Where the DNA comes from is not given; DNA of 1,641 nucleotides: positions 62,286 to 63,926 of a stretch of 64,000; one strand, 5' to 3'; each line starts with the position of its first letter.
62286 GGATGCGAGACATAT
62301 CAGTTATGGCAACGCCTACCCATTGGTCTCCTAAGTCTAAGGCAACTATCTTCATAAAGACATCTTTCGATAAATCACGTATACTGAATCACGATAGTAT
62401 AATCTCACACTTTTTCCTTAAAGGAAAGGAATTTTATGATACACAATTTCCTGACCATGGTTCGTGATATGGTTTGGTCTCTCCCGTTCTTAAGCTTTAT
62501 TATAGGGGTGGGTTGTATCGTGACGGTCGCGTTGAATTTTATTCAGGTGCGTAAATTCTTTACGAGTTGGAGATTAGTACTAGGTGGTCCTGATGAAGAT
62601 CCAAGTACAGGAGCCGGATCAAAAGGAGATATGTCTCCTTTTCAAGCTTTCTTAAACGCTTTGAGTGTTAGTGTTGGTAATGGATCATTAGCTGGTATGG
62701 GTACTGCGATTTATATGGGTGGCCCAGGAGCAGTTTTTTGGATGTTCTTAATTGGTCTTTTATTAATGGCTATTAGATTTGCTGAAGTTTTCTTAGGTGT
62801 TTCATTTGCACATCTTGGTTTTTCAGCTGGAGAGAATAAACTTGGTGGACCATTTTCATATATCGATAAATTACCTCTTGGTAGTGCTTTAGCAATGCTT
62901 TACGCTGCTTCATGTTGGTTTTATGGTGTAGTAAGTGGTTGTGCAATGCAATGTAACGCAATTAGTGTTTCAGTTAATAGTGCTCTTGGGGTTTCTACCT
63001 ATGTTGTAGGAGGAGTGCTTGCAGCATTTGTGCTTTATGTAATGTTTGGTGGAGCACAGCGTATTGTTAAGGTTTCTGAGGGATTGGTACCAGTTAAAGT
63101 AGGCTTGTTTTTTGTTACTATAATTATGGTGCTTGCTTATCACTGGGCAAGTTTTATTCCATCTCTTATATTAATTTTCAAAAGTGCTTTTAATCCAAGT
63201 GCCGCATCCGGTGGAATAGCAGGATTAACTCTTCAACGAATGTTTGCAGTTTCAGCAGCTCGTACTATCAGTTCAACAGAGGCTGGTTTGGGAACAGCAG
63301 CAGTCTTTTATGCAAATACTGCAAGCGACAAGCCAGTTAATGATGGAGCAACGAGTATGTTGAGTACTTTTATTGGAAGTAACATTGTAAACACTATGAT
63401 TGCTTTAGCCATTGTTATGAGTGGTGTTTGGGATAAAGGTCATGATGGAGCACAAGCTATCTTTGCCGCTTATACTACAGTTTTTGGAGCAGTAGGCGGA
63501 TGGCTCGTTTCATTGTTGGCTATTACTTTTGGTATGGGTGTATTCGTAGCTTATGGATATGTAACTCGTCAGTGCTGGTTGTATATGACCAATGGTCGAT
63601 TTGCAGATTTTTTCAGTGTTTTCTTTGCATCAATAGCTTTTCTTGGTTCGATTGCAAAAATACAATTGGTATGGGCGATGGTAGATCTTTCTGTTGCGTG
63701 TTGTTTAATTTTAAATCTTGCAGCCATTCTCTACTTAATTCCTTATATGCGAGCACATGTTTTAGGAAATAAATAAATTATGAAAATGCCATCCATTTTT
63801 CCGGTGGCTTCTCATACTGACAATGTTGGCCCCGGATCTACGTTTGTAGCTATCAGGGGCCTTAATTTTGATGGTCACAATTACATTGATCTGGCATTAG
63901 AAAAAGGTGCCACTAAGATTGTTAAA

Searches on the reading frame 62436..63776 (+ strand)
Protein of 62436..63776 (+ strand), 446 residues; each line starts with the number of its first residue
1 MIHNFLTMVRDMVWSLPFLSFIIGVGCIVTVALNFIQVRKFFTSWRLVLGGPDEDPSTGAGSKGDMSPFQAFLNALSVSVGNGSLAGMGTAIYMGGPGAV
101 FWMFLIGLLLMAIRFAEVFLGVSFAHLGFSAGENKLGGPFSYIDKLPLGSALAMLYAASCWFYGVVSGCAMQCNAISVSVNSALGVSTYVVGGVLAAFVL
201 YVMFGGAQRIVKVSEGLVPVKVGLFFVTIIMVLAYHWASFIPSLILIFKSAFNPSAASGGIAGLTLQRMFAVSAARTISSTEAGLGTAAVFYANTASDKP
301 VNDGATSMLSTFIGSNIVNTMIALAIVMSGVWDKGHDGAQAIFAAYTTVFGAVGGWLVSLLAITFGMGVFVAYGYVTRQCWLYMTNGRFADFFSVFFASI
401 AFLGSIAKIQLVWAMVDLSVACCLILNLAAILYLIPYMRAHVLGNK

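Call 57: search_protein_families(library=pfam, proteins=[window:62436-63776:+], max_evalue=0.00001)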
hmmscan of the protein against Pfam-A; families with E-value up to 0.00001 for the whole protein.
window:62436-63776:+ (446 aa): 1 family
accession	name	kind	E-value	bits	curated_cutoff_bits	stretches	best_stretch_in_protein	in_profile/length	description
PF01235.23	Na_Ala_symp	-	5.4e-72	243.7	24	1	62-438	9-372/392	Sodium:alanine symporter family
